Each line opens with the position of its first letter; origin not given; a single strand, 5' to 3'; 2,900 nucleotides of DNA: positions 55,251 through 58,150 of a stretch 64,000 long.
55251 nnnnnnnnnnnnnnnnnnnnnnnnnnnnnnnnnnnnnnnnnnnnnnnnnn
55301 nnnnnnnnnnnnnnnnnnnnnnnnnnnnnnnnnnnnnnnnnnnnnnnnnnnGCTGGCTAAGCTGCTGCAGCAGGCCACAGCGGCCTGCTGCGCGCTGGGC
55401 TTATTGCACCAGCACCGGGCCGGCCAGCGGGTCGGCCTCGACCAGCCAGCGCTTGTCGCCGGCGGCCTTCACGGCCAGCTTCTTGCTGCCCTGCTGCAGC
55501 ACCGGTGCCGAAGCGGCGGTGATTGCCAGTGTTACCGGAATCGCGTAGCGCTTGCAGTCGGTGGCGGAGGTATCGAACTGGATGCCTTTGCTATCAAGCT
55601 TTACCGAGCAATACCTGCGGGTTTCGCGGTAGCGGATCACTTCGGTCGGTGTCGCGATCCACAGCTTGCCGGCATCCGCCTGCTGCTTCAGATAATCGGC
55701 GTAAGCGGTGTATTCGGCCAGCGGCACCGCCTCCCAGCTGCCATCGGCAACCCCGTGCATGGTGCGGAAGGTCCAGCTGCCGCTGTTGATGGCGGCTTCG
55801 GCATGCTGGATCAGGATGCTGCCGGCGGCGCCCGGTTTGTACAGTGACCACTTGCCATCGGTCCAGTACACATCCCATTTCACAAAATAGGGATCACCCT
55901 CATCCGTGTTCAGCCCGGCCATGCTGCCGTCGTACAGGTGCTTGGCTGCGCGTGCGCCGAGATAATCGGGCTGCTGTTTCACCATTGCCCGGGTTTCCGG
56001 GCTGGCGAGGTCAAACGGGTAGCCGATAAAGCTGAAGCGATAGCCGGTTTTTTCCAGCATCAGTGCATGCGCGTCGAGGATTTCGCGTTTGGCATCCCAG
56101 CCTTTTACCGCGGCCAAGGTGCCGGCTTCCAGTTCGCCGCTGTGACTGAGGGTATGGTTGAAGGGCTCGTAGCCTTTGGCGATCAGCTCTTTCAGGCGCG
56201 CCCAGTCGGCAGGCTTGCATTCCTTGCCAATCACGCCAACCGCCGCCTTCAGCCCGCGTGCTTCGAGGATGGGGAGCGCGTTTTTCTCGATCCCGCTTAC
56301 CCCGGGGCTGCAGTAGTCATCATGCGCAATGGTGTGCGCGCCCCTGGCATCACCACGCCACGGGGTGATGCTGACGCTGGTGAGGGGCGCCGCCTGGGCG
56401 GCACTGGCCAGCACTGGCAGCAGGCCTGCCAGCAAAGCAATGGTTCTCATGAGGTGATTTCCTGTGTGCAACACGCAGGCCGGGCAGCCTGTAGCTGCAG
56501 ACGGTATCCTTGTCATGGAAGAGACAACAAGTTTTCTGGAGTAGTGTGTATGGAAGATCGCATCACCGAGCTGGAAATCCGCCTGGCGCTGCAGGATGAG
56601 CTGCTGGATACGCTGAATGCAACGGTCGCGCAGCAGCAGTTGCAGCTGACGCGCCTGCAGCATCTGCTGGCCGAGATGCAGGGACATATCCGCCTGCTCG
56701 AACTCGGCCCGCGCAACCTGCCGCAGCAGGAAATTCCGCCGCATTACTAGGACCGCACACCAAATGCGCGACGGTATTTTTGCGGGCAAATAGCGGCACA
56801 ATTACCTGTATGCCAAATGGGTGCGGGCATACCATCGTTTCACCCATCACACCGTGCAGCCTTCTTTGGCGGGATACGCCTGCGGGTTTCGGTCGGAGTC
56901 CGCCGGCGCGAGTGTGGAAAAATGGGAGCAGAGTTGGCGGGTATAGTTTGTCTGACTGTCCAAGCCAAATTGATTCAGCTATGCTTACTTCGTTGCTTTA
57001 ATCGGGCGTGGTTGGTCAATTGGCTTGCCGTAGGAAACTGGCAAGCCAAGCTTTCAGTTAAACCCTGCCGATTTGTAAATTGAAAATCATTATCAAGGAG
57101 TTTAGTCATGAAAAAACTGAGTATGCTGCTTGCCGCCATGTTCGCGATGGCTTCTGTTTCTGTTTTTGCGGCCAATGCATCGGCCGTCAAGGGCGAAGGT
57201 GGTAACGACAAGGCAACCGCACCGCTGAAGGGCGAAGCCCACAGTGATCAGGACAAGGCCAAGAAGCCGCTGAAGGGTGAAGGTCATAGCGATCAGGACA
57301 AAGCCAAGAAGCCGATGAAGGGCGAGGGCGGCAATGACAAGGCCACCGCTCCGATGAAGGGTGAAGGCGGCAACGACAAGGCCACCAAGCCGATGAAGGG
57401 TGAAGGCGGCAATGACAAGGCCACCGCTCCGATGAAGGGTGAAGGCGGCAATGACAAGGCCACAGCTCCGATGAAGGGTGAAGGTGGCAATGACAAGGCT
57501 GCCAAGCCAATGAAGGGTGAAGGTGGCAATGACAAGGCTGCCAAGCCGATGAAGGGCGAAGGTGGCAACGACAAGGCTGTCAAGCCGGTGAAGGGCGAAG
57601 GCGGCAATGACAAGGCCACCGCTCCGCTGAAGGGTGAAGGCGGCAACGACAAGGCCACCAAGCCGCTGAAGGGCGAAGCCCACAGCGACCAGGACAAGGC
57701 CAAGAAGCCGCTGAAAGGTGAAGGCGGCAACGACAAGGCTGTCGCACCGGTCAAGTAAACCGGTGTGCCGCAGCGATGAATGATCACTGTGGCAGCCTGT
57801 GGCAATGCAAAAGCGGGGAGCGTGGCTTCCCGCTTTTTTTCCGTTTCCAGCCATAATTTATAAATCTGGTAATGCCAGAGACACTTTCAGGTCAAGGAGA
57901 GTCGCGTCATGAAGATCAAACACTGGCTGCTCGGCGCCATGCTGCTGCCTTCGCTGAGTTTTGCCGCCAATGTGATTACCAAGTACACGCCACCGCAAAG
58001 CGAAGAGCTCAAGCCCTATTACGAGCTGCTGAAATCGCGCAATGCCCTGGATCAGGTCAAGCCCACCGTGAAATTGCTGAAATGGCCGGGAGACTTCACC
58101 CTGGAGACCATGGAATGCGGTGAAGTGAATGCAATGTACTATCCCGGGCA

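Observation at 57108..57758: Secreted protein composed almost entirely of ~15 tandem 13-aa (39-bp) repeats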

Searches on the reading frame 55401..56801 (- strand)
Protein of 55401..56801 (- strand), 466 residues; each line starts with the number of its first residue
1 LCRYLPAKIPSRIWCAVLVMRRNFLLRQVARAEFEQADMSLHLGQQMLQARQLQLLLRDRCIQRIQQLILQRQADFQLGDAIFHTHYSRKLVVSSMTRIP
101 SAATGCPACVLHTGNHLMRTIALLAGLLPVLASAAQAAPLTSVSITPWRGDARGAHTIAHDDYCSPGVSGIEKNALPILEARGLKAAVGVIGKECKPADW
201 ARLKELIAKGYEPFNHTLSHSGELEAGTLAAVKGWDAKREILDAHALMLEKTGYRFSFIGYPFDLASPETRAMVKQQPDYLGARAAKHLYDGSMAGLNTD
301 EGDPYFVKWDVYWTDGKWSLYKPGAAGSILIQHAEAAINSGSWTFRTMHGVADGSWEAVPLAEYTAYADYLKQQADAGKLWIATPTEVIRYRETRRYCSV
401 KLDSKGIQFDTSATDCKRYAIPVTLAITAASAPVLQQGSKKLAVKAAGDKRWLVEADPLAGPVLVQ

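Call 14: search_protein_families(library=pfam, proteins=[window:55401-56801:-], max_evalue=0.00001)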
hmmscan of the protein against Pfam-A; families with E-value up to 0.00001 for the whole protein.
window:55401-56801:- (466 aa): 1 family
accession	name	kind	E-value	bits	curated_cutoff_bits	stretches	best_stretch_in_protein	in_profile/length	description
PF01522.26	Polysacc_deac_1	-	4.1e-07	30.4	23.1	1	169-276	18-118/124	Polysaccharide deacetylase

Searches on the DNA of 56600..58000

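Call 33: search_rna_families(source=window, start=56600, end=58000, threshold=evalue, max_evalue=1)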
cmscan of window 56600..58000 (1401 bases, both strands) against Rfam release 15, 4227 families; matches with E-value up to 1: 3.
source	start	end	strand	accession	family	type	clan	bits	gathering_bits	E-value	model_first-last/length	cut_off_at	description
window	57311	57356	+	RF01131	sR47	Gene; snRNA; snoRNA; CD-box;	CL00132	15.8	40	0.71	1-55/55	no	Small nucleolar RNA sR47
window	56600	56687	+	RF01390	isrG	Gene; sRNA;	-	13.3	100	0.63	189-279/279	5'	isrG Hfq binding RNA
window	56600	56765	-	RF01390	isrG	Gene; sRNA;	-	13.2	100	0.64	1-217/279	3'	isrG Hfq binding RNA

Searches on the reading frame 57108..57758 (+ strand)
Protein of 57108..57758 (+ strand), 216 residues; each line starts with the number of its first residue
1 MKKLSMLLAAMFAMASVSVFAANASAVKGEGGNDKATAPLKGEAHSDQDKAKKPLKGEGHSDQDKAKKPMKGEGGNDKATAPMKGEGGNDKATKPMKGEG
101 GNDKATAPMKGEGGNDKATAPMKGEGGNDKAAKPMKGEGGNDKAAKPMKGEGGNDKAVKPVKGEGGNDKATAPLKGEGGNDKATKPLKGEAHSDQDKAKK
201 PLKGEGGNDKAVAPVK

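Call 4: search_protein_families(library=pfam, proteins=[window:57108-57758:+], max_evalue=1)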
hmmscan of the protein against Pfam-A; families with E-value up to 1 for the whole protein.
window:57108-57758:+ (216 aa): 1 family
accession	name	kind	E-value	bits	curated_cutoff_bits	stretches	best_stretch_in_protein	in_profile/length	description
PF20844.2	PCF11_RFEG_rpt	-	5.5e-07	30.2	43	3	54-142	13-99/100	Pre-mRNA cleavage complex 2 protein Pcf11, RFEGP repeat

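Call 5: search_protein_families(library=ncbifam, proteins=[window:57108-57758:+], max_evalue=1)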
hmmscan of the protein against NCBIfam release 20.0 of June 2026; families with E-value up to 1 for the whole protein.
window:57108-57758:+ (216 aa): 1 family
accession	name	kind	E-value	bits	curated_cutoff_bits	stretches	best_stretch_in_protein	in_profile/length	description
NF052644.1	T9SS_DNase_Rie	equivalog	0.082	12.2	260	1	1-36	1-40/251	T9SS-dependent surface endonuclease, AS87_RS02955 family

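Call 7: find_homologous_proteins(query=window:57108-57758:+, max_evalue=0.001)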
Query window:57108-57758:+: 8000 candidates shared short words with the query, none scored E <= 0.001.

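Call 11: find_encoding_contigs(protein=window:57108-57758:+, flank=5000)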
Protein window:57108-57758:+ (216 aa): no gene with exactly this product is on record in the collection.

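Call 15: search_protein_representatives(protein=window:57108-57758:+)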
Query: 216 residues. Proteins with E-value up to 0.001 (for the whole library): 107; up to 1e-10: 11; up to 1e-30: 0. The best 107 are listed.
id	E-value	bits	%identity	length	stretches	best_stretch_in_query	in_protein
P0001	3.6e-21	92.3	35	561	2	42-188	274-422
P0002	4.1e-19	85.6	21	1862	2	61-204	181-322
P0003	6.1e-18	81.8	34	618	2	68-204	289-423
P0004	7.9e-14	68.4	26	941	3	64-190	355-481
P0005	9.9e-14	68.0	35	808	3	29-215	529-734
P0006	1.2e-13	67.7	34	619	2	57-181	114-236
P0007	1.1e-11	61.4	39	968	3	43-184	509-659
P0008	1.1e-11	61.3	30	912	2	31-210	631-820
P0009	1.7e-11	60.8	20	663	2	57-180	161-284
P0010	6.9e-11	58.7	46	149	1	70-154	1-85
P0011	8.4e-11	58.5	37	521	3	25-123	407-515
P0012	1.7e-10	57.4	30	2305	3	70-193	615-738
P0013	6.1e-10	55.7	25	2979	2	63-190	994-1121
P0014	7.0e-09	52.2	26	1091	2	70-183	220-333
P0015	9.8e-09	51.7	30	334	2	65-186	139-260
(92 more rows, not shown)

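Call 32: search_solved_structures(query=window:57108-57758:+, max_evalue=1)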
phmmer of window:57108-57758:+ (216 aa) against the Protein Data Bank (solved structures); distinct sequences matched with E-value up to 1: 0.

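Call 53: predict_structure(protein=window:57108-57758:+)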
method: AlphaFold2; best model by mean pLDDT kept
length: 216 residues; sequences in the alignment: 1
mean_pLDDT: 52.0   pTM: 0.42
mean pLDDT of the five models: 52.0, 50.4, 48.3, 45.3, 40.5
residues with pLDDT >= 90: 0; 70-90: 5; 50-70: 125; < 50: 86
segments of 3 or more residues with pLDDT < 50: 4-7, 10-32, 38-67, 186-204, 212-216
pLDDT, mean of each block of 10 residues (from residue 1): 47 46 42 48 34 34 47 65 59 62 66 60 66 57 58 61 52 56 49 41 49 41
secondary structure, 60 per line:
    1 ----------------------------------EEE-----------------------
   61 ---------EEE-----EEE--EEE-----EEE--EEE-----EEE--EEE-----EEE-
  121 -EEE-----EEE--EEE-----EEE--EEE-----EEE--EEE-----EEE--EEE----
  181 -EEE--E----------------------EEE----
elements in order: E35-37 E70-72 E78-80 E83-85 E91-93 E96-98 E104-106 E109-111 E117-119 E122-124 E130-132 E135-137 E143-145 E148-150 E156-158 E161-163 E169-171 E174-176 E182-184 E210-212

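Call 58: list_cluster_members(proteins=[window:57108-57755:+, L001:5371-5886:+, L002:5481-5879:+, L007:3455-3925:+])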
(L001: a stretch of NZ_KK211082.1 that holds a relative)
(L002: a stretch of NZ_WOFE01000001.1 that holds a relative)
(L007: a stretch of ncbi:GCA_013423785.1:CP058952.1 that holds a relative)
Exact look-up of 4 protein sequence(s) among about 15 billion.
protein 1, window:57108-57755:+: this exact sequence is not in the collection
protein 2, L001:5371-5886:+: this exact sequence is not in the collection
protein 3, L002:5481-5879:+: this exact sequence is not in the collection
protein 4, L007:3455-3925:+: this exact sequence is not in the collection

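Call 65: fold_search(model_id=the predicted structure, library=pdb)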
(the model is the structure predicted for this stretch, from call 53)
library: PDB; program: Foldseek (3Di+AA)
matches with E <= 10: 7; with E <= 0.001: 0
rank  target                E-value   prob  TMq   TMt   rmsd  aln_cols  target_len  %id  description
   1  9u4u_A                1.3e+00  0.02  0.11  0.13  12.6       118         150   13  Structure of the functional amyloid FapC from Pseudomonas sp.UK4 (released 2025-08-06)
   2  4nu2                  3.8e+00  0.03  0.18  0.18   8.4       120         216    7  Crystal structure of an ice-binding protein (FfIBP) from the Antarctic bacterium, Flavobacterium frigoris PS1 (released 2014-04-16)
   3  3ml3                  6.7e+00  0.02  0.16  0.19  12.8       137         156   13  Crystal structure of the IcsA autochaperone region (released 2011-03-02)
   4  2n3d_MODEL_1_A        7.1e+00  0.01  0.12  0.18  12.8       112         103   10  Atomic structure of the cytoskeletal bactofilin BacA revealed by solid-state NMR (released 2015-12-16)
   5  4z05_A                8.3e+00  0.01  0.12  0.13  14.1       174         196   16  C. bescii Family 3 pectate lyase mutant E84A (released 2015-12-23)
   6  8enq_A                9.6e+00  0.02  0.14  0.24  11.2       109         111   19  E. coli CsgA fibril (218-pixel box size) (released 2023-10-04)
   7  6ria_1                9.6e+00  0.01  0.11  0.19  13.0       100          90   17  Bactofilin from Thermus thermophilus, F105R mutant crystal structure (released 2019-07-17)
